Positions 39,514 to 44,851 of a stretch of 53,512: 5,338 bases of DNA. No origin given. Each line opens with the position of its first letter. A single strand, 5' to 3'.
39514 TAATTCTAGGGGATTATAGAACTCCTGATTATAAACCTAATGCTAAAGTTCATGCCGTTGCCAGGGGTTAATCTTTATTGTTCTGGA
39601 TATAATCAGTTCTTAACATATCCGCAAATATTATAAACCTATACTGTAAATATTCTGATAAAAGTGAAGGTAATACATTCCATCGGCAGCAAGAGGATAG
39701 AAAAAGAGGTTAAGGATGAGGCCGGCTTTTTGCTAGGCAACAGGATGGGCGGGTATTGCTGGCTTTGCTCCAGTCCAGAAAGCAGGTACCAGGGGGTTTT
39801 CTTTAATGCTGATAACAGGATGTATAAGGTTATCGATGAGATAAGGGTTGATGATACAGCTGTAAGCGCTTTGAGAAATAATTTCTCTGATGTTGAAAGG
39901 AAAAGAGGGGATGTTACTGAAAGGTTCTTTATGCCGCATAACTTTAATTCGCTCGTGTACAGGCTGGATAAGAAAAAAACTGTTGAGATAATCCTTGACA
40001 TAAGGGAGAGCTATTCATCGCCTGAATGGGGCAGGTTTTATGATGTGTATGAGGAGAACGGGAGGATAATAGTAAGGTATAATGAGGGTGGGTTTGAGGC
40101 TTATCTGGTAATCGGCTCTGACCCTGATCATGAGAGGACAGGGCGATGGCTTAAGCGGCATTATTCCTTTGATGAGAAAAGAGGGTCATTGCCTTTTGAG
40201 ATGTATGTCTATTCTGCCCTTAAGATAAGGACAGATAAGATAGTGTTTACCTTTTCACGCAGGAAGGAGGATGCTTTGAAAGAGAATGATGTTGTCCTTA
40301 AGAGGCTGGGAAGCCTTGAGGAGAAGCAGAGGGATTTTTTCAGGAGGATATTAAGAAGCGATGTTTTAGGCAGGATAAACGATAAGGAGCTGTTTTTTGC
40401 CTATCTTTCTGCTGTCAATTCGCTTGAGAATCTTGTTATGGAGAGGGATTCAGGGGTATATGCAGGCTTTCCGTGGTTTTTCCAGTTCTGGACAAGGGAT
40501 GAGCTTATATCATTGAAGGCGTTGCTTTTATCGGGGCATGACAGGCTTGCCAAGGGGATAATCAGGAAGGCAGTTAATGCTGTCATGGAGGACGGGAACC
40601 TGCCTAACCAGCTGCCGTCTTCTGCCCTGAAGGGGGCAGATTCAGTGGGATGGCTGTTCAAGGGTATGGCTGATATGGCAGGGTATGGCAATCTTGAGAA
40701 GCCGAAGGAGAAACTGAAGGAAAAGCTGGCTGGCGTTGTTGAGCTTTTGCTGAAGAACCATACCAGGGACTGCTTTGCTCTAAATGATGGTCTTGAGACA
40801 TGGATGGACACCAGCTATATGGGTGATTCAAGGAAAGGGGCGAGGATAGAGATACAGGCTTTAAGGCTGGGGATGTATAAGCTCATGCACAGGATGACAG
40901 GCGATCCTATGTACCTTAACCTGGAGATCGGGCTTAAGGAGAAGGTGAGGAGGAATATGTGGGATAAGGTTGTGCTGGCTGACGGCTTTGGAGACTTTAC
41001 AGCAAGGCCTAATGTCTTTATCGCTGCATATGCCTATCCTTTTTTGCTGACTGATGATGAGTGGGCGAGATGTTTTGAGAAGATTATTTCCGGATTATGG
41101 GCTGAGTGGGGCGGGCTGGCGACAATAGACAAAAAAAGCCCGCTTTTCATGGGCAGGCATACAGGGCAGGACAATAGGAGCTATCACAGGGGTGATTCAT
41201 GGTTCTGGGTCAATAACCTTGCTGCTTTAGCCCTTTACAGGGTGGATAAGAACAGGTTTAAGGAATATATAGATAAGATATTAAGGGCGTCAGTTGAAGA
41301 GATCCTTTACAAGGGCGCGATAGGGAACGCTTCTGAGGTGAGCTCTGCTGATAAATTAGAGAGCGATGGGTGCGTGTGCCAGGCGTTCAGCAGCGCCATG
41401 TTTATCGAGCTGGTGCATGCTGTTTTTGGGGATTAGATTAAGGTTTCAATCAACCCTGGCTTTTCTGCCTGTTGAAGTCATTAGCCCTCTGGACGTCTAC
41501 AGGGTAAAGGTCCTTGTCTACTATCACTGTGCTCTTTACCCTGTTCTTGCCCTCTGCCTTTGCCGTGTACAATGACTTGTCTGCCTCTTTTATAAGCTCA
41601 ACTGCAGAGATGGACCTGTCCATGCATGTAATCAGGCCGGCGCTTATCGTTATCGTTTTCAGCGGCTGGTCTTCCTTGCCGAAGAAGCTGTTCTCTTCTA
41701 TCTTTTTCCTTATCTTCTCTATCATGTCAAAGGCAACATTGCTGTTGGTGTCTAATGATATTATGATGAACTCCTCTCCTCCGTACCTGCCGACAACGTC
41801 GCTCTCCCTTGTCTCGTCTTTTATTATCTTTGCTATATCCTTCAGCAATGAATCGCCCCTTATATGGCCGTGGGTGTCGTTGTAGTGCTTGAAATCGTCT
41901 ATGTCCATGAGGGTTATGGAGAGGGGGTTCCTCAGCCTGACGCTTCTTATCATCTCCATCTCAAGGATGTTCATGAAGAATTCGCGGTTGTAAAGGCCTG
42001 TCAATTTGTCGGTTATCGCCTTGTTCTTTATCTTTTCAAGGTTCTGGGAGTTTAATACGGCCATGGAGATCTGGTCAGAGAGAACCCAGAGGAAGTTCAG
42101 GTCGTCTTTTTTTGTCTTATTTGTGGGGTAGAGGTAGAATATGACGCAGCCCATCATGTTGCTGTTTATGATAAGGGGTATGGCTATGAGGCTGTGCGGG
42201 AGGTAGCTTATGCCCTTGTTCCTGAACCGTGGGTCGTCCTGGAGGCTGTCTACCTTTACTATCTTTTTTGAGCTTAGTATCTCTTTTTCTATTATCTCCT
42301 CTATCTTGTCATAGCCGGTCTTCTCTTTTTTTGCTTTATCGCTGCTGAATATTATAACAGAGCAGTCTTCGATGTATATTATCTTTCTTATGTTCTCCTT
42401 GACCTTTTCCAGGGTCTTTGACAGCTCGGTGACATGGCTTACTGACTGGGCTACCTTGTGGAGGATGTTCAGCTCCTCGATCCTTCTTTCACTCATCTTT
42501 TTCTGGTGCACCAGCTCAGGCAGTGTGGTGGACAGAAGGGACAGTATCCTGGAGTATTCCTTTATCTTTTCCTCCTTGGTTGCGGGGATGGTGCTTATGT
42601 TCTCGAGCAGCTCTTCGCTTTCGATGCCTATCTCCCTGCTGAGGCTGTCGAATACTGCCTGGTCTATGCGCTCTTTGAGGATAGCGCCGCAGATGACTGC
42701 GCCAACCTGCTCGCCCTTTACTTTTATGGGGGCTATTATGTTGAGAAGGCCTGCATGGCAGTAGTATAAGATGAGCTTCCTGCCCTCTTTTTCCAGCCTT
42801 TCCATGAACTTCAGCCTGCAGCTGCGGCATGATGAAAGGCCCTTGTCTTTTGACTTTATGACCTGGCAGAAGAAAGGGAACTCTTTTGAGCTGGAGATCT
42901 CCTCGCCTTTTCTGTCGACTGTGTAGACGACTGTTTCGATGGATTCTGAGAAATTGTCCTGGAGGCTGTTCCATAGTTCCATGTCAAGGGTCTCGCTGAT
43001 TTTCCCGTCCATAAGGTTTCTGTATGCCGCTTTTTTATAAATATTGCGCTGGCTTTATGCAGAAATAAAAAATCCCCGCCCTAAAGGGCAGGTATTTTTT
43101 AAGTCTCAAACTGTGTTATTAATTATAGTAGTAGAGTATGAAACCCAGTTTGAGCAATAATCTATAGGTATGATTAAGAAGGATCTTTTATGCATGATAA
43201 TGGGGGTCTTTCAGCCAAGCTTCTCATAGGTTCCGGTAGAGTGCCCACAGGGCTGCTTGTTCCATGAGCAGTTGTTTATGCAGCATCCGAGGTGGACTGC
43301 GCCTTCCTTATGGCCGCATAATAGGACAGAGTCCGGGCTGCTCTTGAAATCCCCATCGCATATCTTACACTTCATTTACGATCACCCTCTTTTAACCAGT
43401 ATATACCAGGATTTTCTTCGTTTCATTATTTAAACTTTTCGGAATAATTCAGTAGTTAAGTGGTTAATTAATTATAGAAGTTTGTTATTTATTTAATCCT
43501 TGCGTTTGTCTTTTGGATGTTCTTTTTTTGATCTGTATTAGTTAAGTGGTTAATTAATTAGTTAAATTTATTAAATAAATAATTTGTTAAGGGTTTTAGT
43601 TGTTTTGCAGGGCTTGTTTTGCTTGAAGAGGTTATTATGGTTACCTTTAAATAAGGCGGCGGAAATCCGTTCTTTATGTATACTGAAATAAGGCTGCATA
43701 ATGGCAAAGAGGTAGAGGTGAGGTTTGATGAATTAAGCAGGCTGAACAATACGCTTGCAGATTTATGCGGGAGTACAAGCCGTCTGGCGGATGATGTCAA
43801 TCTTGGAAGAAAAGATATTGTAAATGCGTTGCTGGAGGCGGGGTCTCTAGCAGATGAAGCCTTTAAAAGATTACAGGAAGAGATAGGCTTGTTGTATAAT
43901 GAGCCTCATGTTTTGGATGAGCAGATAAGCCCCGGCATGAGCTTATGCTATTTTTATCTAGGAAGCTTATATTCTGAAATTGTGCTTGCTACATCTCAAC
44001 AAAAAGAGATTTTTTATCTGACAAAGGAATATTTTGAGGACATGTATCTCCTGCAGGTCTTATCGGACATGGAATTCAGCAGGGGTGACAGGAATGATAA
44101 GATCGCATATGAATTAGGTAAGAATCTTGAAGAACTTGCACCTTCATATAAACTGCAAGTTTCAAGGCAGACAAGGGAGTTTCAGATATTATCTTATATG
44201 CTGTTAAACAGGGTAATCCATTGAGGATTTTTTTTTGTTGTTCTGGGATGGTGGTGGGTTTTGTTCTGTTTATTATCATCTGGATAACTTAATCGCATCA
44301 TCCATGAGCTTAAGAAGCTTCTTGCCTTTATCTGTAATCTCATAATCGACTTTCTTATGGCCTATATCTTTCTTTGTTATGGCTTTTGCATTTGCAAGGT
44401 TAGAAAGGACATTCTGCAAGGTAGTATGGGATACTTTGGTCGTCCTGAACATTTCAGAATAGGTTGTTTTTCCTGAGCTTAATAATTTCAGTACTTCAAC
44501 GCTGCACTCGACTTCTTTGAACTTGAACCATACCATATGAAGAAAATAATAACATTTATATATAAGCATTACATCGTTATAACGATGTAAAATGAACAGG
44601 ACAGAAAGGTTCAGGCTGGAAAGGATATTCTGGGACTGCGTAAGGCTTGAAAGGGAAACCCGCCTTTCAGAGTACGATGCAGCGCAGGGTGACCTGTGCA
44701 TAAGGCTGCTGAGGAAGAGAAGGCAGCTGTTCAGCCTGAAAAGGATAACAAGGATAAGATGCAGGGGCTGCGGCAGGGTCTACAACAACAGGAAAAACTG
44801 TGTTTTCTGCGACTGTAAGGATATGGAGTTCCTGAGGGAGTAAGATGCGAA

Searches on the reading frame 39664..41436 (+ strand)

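Call 3: search_protein_families(library=pfam, proteins=[window:39664-41436:+], max_evalue=0.1)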
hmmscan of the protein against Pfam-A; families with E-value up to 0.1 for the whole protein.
window:39664-41436:+ (590 aa): 4 families
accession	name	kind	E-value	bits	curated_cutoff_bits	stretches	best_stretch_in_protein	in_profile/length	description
PF06202.20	GDE_C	-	5.6e-26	91.8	21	1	260-581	13-366/367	Amylo-alpha-1,6-glucosidase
PF03200.22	Glyco_hydro_63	-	0.0021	17.3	22.4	1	477-529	378-428/492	Glycosyl hydrolase family 63 C-terminal domain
PF10588.14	NADH-G_4Fe-4S_3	-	0.064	13.2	27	0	357-371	3-17/40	NADH-ubiquinone oxidoreductase-G iron-sulfur binding region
PF22422.2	MGH1-like_GH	-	0.068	13.2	27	0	469-531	259-315/356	Mannosylglycerate hydrolase MGH1-like glycoside hydrolase domain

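Call 5: search_protein_families(library=ncbifam, proteins=[window:39664-41436:+], max_evalue=0.1)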
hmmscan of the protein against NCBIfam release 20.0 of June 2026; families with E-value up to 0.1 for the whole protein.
window:39664-41436:+ (590 aa): 1 family
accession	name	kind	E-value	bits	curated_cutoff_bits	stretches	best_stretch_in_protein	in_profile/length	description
TIGR01561.1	gde_arch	hypoth_equivalog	1.5e-09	37.3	364.15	1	257-517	267-561/569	putative glycogen debranching enzyme, archaeal type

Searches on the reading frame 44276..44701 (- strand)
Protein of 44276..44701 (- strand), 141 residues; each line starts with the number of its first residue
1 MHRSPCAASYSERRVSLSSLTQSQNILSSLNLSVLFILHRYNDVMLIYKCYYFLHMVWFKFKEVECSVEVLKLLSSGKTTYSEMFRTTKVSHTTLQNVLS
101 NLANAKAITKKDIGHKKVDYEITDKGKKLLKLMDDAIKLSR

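Call 74: search_protein_families(library=pfam, proteins=[window:44276-44701:-], max_evalue=0.001)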
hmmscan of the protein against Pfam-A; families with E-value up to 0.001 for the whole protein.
window:44276-44701:- (141 aa): 6 families
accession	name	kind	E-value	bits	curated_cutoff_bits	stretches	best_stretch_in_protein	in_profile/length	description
PF14947.12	HTH_45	-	9.9e-08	32.3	25.5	1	64-139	5-75/77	Winged helix-turn-helix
PF14277.12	DUF4364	-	2.5e-05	24.6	26.9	1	85-138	26-78/162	Domain of unknown function (DUF4364)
PF01638.23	HxlR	-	4.3e-05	23.7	20.8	1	70-134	10-77/91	HxlR-like helix-turn-helix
PF25213.1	HVO_A0261_N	-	0.00018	21.8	35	1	67-135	13-76/86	HVO_A0261 N-terminal domain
PF24409.1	wHTH-PRTase_assc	-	0.00042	20.7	27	0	69-132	2-57/83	wHTH-PRTase associated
PF01978.25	TrmB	-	0.00054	20.2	25.6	1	61-114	6-58/68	Sugar-specific transcriptional regulator TrmB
